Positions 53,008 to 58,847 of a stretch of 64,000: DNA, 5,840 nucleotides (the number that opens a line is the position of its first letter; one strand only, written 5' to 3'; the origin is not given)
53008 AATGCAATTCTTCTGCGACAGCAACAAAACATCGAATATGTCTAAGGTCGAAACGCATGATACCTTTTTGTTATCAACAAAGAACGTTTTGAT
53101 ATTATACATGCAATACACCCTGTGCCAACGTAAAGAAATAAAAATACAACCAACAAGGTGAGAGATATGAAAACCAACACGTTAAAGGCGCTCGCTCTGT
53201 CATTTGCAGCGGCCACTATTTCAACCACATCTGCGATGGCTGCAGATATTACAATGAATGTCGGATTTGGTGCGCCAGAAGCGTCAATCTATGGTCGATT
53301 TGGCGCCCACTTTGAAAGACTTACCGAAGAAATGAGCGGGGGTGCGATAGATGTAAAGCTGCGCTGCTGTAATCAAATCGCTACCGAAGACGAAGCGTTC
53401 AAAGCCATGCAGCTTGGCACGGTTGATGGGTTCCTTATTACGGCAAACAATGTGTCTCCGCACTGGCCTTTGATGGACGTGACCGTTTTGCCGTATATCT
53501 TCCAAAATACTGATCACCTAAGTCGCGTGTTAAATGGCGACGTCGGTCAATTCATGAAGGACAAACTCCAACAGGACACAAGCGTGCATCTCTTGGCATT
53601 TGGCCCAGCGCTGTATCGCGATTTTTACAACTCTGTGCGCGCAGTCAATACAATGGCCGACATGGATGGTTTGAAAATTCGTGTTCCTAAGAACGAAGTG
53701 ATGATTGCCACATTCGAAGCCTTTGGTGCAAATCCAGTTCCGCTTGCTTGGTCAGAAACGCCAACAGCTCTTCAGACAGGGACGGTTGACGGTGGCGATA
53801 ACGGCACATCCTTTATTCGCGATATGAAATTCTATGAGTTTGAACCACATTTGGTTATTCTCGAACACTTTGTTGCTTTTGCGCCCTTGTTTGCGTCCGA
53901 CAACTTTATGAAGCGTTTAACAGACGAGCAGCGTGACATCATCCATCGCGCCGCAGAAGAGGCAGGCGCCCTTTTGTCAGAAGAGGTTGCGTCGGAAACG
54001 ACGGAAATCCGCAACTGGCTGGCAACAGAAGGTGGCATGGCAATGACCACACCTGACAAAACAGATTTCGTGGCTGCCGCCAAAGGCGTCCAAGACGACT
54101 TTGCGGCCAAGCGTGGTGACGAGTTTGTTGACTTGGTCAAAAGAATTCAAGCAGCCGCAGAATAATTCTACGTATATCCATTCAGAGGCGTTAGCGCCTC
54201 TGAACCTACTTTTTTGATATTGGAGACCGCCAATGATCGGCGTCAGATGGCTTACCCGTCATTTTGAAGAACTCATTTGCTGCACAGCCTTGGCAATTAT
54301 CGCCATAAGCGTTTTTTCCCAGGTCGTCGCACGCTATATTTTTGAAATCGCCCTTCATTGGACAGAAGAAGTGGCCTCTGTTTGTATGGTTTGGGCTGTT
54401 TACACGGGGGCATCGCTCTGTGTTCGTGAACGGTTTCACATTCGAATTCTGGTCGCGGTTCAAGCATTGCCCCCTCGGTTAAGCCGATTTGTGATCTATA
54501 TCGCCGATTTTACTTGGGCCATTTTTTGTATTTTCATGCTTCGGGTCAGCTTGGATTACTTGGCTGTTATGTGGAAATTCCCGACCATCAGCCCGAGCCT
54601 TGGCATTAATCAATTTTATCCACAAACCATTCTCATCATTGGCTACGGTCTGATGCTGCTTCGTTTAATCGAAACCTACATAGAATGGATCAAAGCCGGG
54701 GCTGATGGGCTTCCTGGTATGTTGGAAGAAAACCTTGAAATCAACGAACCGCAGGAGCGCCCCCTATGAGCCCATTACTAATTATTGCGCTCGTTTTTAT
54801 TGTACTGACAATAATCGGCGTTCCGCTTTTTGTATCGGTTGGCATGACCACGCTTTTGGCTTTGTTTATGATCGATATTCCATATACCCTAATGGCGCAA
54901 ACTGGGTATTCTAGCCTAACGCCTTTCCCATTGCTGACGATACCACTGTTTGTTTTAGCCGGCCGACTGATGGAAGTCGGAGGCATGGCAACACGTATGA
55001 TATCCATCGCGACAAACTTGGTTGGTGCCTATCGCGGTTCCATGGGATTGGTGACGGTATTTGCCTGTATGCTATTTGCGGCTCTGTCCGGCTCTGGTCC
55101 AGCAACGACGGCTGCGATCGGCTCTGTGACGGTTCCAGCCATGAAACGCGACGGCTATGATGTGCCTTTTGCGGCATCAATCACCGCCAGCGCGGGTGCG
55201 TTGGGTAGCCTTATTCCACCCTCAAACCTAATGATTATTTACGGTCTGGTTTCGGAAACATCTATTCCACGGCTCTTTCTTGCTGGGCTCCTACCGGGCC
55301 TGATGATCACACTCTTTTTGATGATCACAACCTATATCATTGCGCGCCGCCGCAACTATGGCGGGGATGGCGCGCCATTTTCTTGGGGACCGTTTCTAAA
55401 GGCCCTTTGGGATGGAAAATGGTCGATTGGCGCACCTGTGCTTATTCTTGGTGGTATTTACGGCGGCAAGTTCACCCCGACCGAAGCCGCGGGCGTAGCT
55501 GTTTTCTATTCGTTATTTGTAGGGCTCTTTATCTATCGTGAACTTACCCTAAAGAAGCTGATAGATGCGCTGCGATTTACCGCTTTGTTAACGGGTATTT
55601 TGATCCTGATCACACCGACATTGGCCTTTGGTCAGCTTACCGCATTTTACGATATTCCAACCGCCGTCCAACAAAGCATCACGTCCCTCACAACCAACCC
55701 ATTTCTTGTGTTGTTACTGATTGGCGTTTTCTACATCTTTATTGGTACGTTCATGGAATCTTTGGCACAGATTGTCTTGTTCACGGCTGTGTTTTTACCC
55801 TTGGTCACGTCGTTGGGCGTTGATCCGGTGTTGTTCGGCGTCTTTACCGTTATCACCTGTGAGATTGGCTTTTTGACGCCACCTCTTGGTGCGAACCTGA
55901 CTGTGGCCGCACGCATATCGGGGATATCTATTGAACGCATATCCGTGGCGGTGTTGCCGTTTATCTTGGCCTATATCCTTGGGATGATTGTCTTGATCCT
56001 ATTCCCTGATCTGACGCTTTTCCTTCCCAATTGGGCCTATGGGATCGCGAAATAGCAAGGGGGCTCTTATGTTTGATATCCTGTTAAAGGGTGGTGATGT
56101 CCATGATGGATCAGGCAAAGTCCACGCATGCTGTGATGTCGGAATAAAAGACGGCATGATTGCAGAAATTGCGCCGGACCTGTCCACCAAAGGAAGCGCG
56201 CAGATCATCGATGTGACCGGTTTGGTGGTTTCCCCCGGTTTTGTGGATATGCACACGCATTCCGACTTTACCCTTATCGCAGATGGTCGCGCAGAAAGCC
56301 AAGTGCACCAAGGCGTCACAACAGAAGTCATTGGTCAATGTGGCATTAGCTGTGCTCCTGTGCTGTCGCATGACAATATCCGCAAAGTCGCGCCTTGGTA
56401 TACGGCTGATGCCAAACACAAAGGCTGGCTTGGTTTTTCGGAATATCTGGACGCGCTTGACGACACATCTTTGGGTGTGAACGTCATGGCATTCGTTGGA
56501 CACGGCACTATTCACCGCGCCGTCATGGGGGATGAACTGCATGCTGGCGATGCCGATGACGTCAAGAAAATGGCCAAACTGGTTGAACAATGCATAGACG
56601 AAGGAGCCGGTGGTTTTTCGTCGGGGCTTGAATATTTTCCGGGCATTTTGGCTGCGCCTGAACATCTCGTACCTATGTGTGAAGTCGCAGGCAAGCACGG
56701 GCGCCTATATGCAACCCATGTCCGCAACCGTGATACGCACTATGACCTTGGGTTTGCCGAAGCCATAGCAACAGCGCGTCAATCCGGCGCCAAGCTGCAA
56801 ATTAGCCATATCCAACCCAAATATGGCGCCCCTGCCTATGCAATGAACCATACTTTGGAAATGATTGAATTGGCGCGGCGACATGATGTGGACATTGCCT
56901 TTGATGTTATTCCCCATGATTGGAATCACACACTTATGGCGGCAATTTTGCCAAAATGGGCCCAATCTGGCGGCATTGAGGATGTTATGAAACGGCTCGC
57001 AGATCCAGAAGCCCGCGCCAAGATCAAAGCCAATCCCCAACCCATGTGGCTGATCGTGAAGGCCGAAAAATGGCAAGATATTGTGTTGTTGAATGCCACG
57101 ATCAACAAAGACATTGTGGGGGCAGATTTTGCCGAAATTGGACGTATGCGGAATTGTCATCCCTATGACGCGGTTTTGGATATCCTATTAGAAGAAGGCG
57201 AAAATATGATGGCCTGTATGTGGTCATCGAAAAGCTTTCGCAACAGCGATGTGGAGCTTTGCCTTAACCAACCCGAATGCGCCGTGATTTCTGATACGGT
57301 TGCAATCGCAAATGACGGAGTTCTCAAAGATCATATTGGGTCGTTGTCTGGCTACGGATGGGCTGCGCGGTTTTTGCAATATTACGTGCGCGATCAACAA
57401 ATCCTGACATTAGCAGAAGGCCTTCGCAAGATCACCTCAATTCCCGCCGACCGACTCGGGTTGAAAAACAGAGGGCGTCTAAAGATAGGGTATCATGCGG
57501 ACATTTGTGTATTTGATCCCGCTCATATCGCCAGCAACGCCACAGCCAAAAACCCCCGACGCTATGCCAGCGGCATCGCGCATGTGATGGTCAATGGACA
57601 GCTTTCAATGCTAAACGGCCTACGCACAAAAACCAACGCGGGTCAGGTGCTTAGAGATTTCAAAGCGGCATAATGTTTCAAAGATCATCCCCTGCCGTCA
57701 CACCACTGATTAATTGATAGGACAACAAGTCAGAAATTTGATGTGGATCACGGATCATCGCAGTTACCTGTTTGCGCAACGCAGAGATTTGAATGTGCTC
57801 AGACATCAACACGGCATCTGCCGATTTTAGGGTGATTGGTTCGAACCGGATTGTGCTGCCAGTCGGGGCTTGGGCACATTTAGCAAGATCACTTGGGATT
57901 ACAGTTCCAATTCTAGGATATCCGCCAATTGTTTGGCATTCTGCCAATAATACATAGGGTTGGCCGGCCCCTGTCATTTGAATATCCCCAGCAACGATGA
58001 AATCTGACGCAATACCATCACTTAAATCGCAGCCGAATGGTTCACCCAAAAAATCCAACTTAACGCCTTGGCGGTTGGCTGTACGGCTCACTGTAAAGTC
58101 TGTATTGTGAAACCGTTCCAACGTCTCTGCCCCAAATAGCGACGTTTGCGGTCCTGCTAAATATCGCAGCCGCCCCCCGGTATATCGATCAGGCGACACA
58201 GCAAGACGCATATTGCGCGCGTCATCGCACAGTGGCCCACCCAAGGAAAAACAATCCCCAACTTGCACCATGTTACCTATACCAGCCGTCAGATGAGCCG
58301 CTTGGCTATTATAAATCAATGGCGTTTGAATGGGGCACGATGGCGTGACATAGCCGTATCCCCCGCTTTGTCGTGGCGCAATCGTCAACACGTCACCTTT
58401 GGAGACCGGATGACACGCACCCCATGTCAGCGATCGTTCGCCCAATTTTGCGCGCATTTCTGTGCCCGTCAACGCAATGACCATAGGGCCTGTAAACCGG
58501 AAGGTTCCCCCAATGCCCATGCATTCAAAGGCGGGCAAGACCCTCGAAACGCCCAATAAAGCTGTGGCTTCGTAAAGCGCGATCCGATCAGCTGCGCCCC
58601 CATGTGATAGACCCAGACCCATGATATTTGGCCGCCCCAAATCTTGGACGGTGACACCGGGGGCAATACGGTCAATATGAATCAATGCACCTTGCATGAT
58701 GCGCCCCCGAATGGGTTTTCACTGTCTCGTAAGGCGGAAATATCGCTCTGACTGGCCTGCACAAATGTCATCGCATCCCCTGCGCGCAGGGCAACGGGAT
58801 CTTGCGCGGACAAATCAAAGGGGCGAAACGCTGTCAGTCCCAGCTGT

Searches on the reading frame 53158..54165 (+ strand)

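Call 82: search_protein_families(library=pfam, proteins=[window:53158-54165:+], max_evalue=0.00001)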
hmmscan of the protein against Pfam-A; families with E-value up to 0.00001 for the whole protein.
window:53158-54165:+ (335 aa): 1 family
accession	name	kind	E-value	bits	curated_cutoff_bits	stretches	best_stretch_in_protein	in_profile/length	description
PF03480.18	DctP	-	7e-62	209.8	23.4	1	40-317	6-284/286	Bacterial extracellular solute-binding protein, family 7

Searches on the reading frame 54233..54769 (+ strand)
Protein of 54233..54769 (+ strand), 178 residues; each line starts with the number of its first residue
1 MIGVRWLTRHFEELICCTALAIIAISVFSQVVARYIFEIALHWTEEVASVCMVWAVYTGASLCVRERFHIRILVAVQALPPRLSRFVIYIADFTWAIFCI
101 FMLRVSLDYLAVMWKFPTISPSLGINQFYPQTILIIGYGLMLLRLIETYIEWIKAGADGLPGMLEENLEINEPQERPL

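Call 87: search_protein_families(library=pfam, proteins=[window:54233-54769:+], max_evalue=0.001)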
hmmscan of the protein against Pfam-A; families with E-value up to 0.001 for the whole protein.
window:54233-54769:+ (178 aa): 1 family
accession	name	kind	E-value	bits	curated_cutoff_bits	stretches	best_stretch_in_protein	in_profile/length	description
PF04290.18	DctQ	-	3.3e-30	105.1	28.3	1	23-154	1-131/132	Tripartite ATP-independent periplasmic transporters, DctQ component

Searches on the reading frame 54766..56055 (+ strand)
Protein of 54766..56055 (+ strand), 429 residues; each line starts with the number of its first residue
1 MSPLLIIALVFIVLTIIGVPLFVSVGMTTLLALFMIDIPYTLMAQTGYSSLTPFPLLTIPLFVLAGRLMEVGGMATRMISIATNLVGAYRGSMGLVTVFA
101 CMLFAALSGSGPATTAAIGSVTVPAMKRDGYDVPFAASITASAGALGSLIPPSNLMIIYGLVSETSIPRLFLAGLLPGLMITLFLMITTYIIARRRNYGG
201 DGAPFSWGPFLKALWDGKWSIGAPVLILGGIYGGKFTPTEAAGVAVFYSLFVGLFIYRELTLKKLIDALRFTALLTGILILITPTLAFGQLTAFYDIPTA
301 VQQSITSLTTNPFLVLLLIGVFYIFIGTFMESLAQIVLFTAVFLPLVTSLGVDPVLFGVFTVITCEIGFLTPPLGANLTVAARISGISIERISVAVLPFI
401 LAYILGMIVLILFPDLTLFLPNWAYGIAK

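Call 87: search_protein_families(library=pfam, proteins=[window:54766-56055:+], max_evalue=0.001)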
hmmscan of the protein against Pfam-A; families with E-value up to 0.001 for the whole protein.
window:54766-56055:+ (429 aa): 1 family
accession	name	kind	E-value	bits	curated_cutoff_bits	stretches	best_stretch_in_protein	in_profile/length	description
PF06808.19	DctM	-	3.2e-104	349.5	23.8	1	10-415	3-412/413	Tripartite ATP-independent periplasmic transporter, DctM component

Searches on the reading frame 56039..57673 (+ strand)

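Call 82: search_protein_families(library=pfam, proteins=[window:56039-57673:+], max_evalue=0.00001)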
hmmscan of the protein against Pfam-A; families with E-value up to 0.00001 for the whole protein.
window:56039-57673:+ (544 aa): 2 families
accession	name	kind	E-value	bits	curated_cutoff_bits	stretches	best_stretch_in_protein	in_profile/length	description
PF07969.17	Amidohydro_3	-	1.4e-25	91.2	29.7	2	55-332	1-283/472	Amidohydrolase family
PF01979.26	Amidohydro_1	-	1.9e-11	44.3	25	1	441-521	266-343/345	Amidohydrolase family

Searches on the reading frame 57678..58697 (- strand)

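Call 82: search_protein_families(library=pfam, proteins=[window:57678-58697:-], max_evalue=0.00001)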
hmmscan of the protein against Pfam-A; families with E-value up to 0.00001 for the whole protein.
window:57678-58697:- (339 aa): 1 family
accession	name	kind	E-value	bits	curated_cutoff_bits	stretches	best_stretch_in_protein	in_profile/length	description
PF02626.20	CT_A_B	-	1.7e-55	188.9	25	1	28-287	1-261/261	Carboxyltransferase domain, subdomain A and B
